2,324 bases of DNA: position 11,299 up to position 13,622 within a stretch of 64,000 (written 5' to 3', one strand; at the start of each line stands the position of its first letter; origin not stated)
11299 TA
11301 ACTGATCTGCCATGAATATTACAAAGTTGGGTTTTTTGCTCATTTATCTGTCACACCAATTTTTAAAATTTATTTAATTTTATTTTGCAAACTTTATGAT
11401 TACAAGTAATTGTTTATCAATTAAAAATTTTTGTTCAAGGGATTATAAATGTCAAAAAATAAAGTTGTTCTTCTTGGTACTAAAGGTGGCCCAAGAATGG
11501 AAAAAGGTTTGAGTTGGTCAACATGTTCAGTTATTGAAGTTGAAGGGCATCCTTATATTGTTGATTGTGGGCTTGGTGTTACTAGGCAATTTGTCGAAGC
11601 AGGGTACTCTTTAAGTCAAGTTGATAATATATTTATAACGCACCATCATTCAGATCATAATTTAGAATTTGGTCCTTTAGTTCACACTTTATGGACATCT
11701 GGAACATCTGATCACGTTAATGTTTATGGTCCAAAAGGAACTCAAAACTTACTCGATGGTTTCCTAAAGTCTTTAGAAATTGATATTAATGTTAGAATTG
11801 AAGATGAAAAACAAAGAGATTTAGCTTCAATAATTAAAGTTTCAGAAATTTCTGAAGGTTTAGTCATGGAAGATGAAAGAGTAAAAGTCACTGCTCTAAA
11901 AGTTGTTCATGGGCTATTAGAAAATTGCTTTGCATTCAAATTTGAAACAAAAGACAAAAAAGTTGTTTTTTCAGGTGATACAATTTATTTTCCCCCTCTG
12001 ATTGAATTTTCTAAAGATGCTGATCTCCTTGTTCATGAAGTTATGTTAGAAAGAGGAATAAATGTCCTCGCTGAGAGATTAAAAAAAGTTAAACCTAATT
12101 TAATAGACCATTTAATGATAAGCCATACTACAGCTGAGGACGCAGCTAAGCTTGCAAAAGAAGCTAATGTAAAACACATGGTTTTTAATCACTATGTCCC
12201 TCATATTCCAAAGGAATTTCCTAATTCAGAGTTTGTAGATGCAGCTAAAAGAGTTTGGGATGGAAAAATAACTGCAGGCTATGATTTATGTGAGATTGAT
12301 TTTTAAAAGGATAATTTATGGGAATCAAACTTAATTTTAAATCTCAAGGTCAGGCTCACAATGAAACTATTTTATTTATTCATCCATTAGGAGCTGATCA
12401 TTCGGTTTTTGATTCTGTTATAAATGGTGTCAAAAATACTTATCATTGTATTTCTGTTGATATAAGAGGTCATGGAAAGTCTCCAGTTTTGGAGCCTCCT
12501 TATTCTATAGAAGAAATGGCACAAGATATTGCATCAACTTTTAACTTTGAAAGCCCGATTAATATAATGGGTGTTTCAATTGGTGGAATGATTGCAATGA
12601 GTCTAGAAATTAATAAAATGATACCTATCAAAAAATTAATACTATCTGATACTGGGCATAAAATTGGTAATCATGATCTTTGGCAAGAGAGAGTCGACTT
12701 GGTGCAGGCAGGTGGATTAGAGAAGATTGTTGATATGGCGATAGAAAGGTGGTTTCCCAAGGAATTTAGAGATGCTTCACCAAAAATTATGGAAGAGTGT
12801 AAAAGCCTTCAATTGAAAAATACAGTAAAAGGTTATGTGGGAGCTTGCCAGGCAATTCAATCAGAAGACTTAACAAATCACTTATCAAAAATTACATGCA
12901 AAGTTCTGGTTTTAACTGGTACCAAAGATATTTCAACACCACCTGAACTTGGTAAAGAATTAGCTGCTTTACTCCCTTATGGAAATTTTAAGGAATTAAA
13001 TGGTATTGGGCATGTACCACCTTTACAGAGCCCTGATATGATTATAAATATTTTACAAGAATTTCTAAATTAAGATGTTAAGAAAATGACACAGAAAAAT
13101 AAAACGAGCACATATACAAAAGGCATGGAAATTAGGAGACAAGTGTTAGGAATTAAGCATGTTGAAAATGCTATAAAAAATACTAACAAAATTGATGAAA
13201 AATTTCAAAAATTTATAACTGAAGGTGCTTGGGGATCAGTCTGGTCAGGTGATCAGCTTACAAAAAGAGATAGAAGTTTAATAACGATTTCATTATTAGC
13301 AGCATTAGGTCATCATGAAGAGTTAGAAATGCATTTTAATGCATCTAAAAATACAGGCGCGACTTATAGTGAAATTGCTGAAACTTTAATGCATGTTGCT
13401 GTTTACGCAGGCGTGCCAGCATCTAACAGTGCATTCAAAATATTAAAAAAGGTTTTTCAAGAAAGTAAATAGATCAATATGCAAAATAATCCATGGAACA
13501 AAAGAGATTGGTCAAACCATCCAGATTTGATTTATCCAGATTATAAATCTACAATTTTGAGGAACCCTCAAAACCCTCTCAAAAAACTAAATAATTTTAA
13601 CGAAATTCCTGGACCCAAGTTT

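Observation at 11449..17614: Beta-ketoadipate operon missing pcaB and any regulator or transporter, and led by an MBL-fold hydrolase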

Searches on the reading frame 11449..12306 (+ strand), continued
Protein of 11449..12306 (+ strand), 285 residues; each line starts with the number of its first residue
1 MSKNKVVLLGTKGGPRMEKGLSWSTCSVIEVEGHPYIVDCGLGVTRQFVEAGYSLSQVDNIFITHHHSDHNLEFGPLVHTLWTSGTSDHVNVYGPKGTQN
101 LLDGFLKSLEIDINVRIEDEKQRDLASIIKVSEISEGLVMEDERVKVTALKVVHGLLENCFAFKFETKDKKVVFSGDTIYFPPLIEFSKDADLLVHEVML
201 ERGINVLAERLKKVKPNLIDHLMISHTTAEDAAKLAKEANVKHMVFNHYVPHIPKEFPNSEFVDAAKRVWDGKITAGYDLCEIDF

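Call 73: search_protein_families(library=ncbifam, proteins=[L002:8784-9962:+, L008:8364-9965:+, L010:8319-8990:+, L002:10876-11505:-, L008:10848-11285:+, L013:8231-9970:+, L013:10917-12179:+, L042:8793-10001:+, L042:10858-11802:+, L045:8009-9784:+], max_evalue=1e-10)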
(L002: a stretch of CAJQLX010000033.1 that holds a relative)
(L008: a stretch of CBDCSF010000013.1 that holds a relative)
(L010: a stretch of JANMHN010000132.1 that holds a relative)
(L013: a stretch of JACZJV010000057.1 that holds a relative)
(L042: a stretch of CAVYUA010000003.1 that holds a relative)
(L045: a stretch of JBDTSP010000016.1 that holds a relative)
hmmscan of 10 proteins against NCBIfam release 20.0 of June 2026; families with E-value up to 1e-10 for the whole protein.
L002:8784-9962:+ (393 aa): 26 families (the best 25 are shown)
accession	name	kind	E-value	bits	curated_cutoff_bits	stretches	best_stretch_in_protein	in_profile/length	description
NF006091.0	PRK08243.1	subfamily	1.1e-165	551.2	351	1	6-393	2-390/393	4-hydroxybenzoate 3-monooxygenase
TIGR02360.1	pbenz_hydroxyl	equivalog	2.3e-164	546.9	538.7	1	5-393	1-390/390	4-hydroxybenzoate 3-monooxygenase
NF004829.0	PRK06183.1-3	subfamily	2.4e-22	79.4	390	1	4-368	6-375/520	bifunctional 3-(3-hydroxy-phenyl)propionate/3-hydroxycinnamic acid hydroxylase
NF004831.0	PRK06183.1-5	equivalog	1.9e-19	69.5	546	1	5-354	7-354/568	bifunctional 3-(3-hydroxy-phenyl)propionate/3-hydroxycinnamic acid hydroxylase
TIGR01988.1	Ubi-OHases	subfamily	1.7e-18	66.7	224.65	1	9-331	2-331/387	ubiquinone biosynthesis hydroxylase, UbiH/UbiF/VisC/COQ6 family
NF004780.0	PRK06126.1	subfamily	1.9e-18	66.1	445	0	220-331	245-354/552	hypothetical protein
NF033145.1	rif_monoox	equivalog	3.2e-18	65.8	800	1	9-315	3-302/472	rifampin monooxygenase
NF006092.0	PRK08244.1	equivalog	4.6e-17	61.8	644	1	6-346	2-328/494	monooxygenase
NF005691.0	PRK07494.1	equivalog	4.6e-17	61.7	459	1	4-331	6-331/404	UbiH/UbiF family hydroxylase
NF005303.0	PRK06834.1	subfamily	9.4e-17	60.7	625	1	7-319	4-302/488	hypothetical protein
NF006002.0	PRK08132.1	subfamily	1.3e-16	60.2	416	0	5-176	24-196/552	FAD-dependent oxidoreductase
NF004832.0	PRK06184.1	subfamily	3.3e-16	59.1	476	1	4-329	4-331/506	hypothetical protein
NF005612.0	PRK07364.1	equivalog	4.9e-16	58.2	487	1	3-325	15-337/415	FAD-dependent hydroxylase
NF004828.0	PRK06183.1-2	equivalog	2e-14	52.8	853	1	4-334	10-335/568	bifunctional 3-(3-hydroxy-phenyl)propionate/3-hydroxycinnamic acid hydroxylase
NF004830.0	PRK06183.1-4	equivalog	2.7e-14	52.5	1135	1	4-336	16-346/617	bifunctional 3-(3-hydroxy-phenyl)propionate/3-hydroxycinnamic acid hydroxylase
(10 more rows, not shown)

L008:8364-9965:+ (534 aa): 37 families (the best 25 are shown)
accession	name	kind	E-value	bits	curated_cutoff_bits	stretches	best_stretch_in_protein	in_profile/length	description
NF004780.0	PRK06126.1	subfamily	3.1e-88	296.4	445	1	3-530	3-546/552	hypothetical protein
NF004832.0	PRK06184.1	subfamily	5e-58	197.1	476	1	7-514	5-484/506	hypothetical protein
NF004829.0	PRK06183.1-3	subfamily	1.2e-49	169.5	390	2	5-204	5-198/520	bifunctional 3-(3-hydroxy-phenyl)propionate/3-hydroxycinnamic acid hydroxylase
NF006092.0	PRK08244.1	equivalog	5.2e-49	167.2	644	1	8-356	2-332/494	monooxygenase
NF006002.0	PRK08132.1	subfamily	1.3e-44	152.6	416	2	6-191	23-199/552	FAD-dependent oxidoreductase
NF033145.1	rif_monoox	equivalog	2.2e-43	148.8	800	1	10-358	2-331/472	rifampin monooxygenase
NF004831.0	PRK06183.1-5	equivalog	2.3e-43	148.5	546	2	285-352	270-337/568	bifunctional 3-(3-hydroxy-phenyl)propionate/3-hydroxycinnamic acid hydroxylase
NF046068.1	AkvoneHdxseDnrF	equivalog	3.5e-40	138.3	650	1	11-354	1-346/439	aklavinone 12-hydroxylase DnrF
NF046069.1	AkvoneHdxseRdmE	equivalog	5.1e-40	137.7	700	1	11-355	1-348/521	aklavinone 12-hydroxylase RdmE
NF005303.0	PRK06834.1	subfamily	5.3e-40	137.4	625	2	290-358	259-327/488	hypothetical protein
NF004828.0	PRK06183.1-2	equivalog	2e-34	118.8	853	2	6-186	10-179/568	bifunctional 3-(3-hydroxy-phenyl)propionate/3-hydroxycinnamic acid hydroxylase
NF000343.1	rif_mono_Iri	exception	2.9e-33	115.6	950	2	288-358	263-333/479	rifampin monooxygenase Iri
NF045577.1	FAD_mono_MbnF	equivalog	5.7e-31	107.7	800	1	8-528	4-524/531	methanobactin biosynthesis FAD monooxygenase MbnF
NF004830.0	PRK06183.1-4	equivalog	1.2e-28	99.9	1135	2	287-353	282-348/617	bifunctional 3-(3-hydroxy-phenyl)propionate/3-hydroxycinnamic acid hydroxylase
NF006144.0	PRK08294.1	subfamily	1.4e-28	99.6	560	1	294-354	338-398/637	phenol 2-monooxygenase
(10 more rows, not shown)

L010:8319-8990:+ (224 aa): 3 families
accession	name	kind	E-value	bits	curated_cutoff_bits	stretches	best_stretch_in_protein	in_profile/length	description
TIGR01262.1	maiA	equivalog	1e-78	263.8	171.05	1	17-223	2-210/211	maleylacetoacetate isomerase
NF011693.0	PRK15113.1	equivalog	1e-15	58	150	1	21-141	14-137/214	glutathione transferase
NF050814.1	FtsZBindFzlA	equivalog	2.9e-11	43.6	300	1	15-110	5-101/228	FtsZ-binding protein FzlA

L002:10876-11505:- (209 aa): 1 family
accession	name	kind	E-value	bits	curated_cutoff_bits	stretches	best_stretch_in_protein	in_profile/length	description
TIGR03646.1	YtoQ_fam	subfamily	2.8e-59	199.3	155.35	1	65-205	1-143/144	YtoQ family protein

L008:10848-11285:+ (146 aa): 1 family
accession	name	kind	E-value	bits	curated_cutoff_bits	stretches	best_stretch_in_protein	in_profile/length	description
TIGR00701.1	TIGR00701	equivalog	1.1e-44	152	138.05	1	6-146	2-141/142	protoporphyrinogen oxidase HemJ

L013:8231-9970:+ (580 aa): 4 families
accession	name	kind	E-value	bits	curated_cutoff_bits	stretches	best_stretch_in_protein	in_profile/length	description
NF045661.1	HdlasePehA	equivalog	2.6e-96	323.3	900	1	39-538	3-492/506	phosphoric/sulfuric ester hydrolase PehA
NF010322.0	PRK13759.1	equivalog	4.4e-64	216.7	481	1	39-529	7-455/486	arylsulfatase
TIGR03417.1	chol_sulfatase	equivalog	9e-55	186.5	433.45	2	250-525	175-434/500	choline-sulfatase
NF052527.1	Mn_arylsulf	exception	9.5e-40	136.9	850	2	230-532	169-453/479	manganese-dependent arylsulfatase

L013:10917-12179:+ (421 aa): 5 families
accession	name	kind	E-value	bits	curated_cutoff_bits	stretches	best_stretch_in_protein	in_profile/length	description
NF011707.0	PRK15128.1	equivalog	4.9e-136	453.7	712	1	28-417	3-392/396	23S rRNA (cytosine(1962)-C(5))-methyltransferase RlmI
NF053718.1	23SC1962Mtase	equivalog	7e-93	311.4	575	1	38-418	11-380/383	23S rRNA (cytosine(1962)-C(5))-methyltransferase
NF046099.1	RSP_2647_MTase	equivalog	5.9e-80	269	600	1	37-419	11-390/391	RSP_2647 family RNA methyltransferase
NF033380.1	Rlm_2499C5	equivalog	9e-75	251.9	650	1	32-418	6-388/391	23S rRNA (cytosine(2499)-C(5))-methyltransferase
NF008748.0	PRK11783.1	equivalog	2.5e-28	98.7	466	1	208-364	504-658/704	bifunctional 23S rRNA (guanine(2069)-N(7))-methyltransferase RlmK/23S rRNA (guanine(2445)-N(2))-methyltransferase RlmL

L042:8793-10001:+ (403 aa): 4 families
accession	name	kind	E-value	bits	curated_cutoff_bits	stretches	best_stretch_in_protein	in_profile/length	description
NF001484.0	PRK00331.1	subfamily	1.5e-40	139.2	381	1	79-400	255-596/601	isomerizing glutamine--fructose-6-phosphate transaminase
TIGR01135.1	glmS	equivalog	5.2e-38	130.9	418.05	1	77-400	251-602/607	glutamine--fructose-6-phosphate transaminase (isomerizing)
NF046059.1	NagB_SO3506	equivalog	1.1e-26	93.9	430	1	154-401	88-326/330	glucosamine-6-phosphate deaminase NagB-II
NF041128.1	glucosaP_deam_GlmD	equivalog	2.1e-14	53.5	580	1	107-326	31-244/323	glucosamine-6-phosphate deaminase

L042:10858-11802:+ (315 aa): 1 family
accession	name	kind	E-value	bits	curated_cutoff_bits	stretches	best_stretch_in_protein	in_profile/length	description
TIGR01728.1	SsuA_fam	subfamily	4.2e-16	59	163.5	1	47-277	13-240/290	aliphatic sulfonate ABC transporter substrate-binding protein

L045:8009-9784:+ (592 aa): 9 families
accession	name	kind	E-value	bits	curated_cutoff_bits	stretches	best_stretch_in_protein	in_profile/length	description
NF033483.0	PknB_PASTA_kin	equivalog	6.2e-51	174.1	450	1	289-554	7-268/563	Stk1 family PASTA domain-containing Ser/Thr kinase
NF052427.1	StpK7MSMEG_1200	equivalog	3.3e-31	108.4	900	1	288-561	6-275/601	serine/threonine protein kinase StpK7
NF047741.1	antiphage_MADS6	equivalog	6.1e-29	101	460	1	391-553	301-459/612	methylation-associated defense system protein kinase MAD6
NF038150.1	lanthi_synth_IV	equivalog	3e-28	98.6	650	1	289-560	189-460/851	class IV lanthionine synthetase LanL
NF033484.1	Stp1_PP2C_phos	equivalog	1.4e-27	96.7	230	1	33-256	3-231/232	Stp1/IreP family PP2C-type Ser/Thr phosphatase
NF009651.0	PRK13184.1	equivalog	1.3e-24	86.3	839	1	290-553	3-289/932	serine/threonine-protein kinase PknD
TIGR03903.1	TOMM_kin_cyc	equivalog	9.5e-24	83.3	705.75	1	313-495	2-192/1267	TOMM system kinase/cyclase fusion protein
NF038151.1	lanthi_synth_III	equivalog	2.1e-17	62.8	575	1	288-537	220-467/833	class III lanthionine synthetase LanKC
NF033442.0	BREX_PglW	equivalog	2.4e-15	55.4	990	1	375-555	297-487/1391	BREX system serine/threonine kinase PglW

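Call 74: find_encoding_contigs(protein=P0028, flank=10000, max_places=4)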
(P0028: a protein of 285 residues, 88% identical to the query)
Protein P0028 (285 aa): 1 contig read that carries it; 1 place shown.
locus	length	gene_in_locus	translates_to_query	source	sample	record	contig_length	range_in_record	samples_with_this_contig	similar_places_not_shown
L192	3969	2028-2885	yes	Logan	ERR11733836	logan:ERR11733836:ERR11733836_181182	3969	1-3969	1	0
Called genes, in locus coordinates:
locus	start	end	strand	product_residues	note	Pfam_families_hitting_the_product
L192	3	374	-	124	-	?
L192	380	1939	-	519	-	PF00884:Sulfatase, PF01663:Phosphodiest, PF16347:SGSH_C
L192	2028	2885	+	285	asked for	PF23023:Anti-Pycsar_Apyc1, PF00753:Lactamase_B, PF13691:Lactamase_B_4 (faint), PF12706:Lactamase_B_2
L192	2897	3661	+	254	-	PF12146:Hydrolase_4, PF00561:Abhydrolase_1, PF12697:Abhydrolase_6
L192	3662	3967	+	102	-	?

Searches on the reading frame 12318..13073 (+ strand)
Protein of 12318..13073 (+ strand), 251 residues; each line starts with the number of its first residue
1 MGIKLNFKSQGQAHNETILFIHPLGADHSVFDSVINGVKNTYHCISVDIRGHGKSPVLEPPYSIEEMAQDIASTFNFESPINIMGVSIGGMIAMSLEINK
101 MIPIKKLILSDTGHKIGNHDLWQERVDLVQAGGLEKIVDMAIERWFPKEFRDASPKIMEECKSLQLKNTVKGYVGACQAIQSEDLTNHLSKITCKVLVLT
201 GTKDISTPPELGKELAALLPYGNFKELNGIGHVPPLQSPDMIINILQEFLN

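Call 3: search_protein_families(library=pfam, proteins=[window:12318-13073:+])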
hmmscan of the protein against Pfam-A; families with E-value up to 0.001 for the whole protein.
window:12318-13073:+ (251 aa): 4 families
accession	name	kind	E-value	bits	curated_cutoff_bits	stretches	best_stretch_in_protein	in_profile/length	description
PF00561.26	Abhydrolase_1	-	2.4e-14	54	25.8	1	17-236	2-242/245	alpha/beta hydrolase fold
PF12697.13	Abhydrolase_6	-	4.4e-11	44.3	26.3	1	18-240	1-212/217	Alpha/beta hydrolase family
PF12146.15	Hydrolase_4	-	1.4e-09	38.1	27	1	15-220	4-218/239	Serine aminopeptidase, S33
PF03096.20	Ndr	-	1.3e-06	27.8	23.3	1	18-203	26-229/283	Ndr family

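Call 4: search_protein_families(library=ncbifam, proteins=[window:12318-13073:+])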
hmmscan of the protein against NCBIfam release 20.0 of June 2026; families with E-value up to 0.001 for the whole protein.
window:12318-13073:+ (251 aa): 25 families
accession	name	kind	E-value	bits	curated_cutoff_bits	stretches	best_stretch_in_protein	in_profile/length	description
TIGR02427.1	protocat_pcaD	equivalog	3.4e-66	223.2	255.85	1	5-250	2-250/251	3-oxoadipate enol-lactonase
NF051488.1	bifunc_PcaDC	exception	1.5e-56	192.1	390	1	5-250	2-250/375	bifunctional 3-oxoadipate enol-lactonase/4-carboxymuconolactone decarboxylase PcaDC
NF051487.1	bifunc_PcaCD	exception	5.9e-49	167.3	430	1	8-250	165-411/413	bifunctional 4-carboxymuconolactone decarboxylase/3-oxoadipate enol-lactonase PcaCD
TIGR01738.1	bioH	equivalog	1.4e-20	74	206.95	1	15-249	4-244/245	pimeloyl-ACP methyl ester esterase BioH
NF050089.1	i_nPHAscl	equivalog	5.7e-20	71.5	300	2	5-113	9-118/288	intracellular short-chain-length polyhydroxyalkanoate depolymerase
TIGR03611.1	RutD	equivalog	1.2e-18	67.4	238.5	1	5-250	3-255/258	pyrimidine utilization protein D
TIGR03695.1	menH_SHCHC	equivalog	2.3e-18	66.5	208.55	1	15-251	2-252/252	2-succinyl-6-hydroxy-2,4-cyclohexadiene-1-carboxylate synthase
NF011457.0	PRK14875.1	equivalog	1.1e-15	57.5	307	1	4-109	121-228/372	acetoin dehydrogenase dihydrolipoyllysine-residue acetyltransferase subunit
TIGR03056.1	bchO_mg_che_rel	equivalog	1.1e-15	57.4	172.55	2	5-101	18-117/278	alpha/beta fold hydrolase BchO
NF058580.1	lipase_V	equivalog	1.2e-12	48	300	1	4-229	14-218/230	EstV family lipase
NF004514.1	PRK05855.1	equivalog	5.4e-11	41.8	455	1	2-76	9-85/578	SDR family oxidoreductase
NF052610.1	macro_16_ester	equivalog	1.5e-10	40.9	420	1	3-112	11-127/281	alpha/beta fold macrolide esterase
NF007954.0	PRK10673.1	equivalog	1.3e-09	37.7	399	1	5-112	3-114/255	esterase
NF008340.0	PRK11126.1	equivalog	3.2e-08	33.1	261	1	8-112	7-112/255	2-succinyl-6-hydroxy-2,4-cyclohexadiene-1-carboxylate synthase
NF041759.1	mac_hydro_EstT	equivalog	4.1e-08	32.8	450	1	3-114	10-128/278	macrolide hydrolase EstT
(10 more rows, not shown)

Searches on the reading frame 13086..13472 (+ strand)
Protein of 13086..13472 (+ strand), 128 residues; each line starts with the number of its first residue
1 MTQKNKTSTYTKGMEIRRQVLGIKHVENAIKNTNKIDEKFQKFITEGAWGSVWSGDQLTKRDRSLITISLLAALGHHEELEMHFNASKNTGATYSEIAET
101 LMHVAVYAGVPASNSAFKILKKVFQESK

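Call 3: search_protein_families(library=pfam, proteins=[window:13086-13472:+])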
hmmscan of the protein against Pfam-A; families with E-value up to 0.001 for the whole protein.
window:13086-13472:+ (128 aa): 1 family
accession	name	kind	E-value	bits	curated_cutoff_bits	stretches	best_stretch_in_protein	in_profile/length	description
PF02627.25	CMD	-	6.8e-21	74.5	23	1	39-121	2-83/84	Carboxymuconolactone decarboxylase family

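Call 4: search_protein_families(library=ncbifam, proteins=[window:13086-13472:+])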
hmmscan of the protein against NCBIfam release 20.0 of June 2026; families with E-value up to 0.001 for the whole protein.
window:13086-13472:+ (128 aa): 4 families
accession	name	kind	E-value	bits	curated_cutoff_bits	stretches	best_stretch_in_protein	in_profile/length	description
NF051488.1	bifunc_PcaDC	exception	8.2e-49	166.7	390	1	4-126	253-375/375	bifunctional 3-oxoadipate enol-lactonase/4-carboxymuconolactone decarboxylase PcaDC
TIGR02425.1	decarb_PcaC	equivalog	2.6e-48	163.2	155.7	1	8-127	3-122/123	4-carboxymuconolactone decarboxylase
NF051487.1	bifunc_PcaCD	exception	4e-29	101.9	430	1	8-126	4-126/413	bifunctional 4-carboxymuconolactone decarboxylase/3-oxoadipate enol-lactonase PcaCD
NF041047.1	GSU3128_fam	equivalog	6.1e-05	23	110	1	58-106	17-65/84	GSU3128 family (seleno)protein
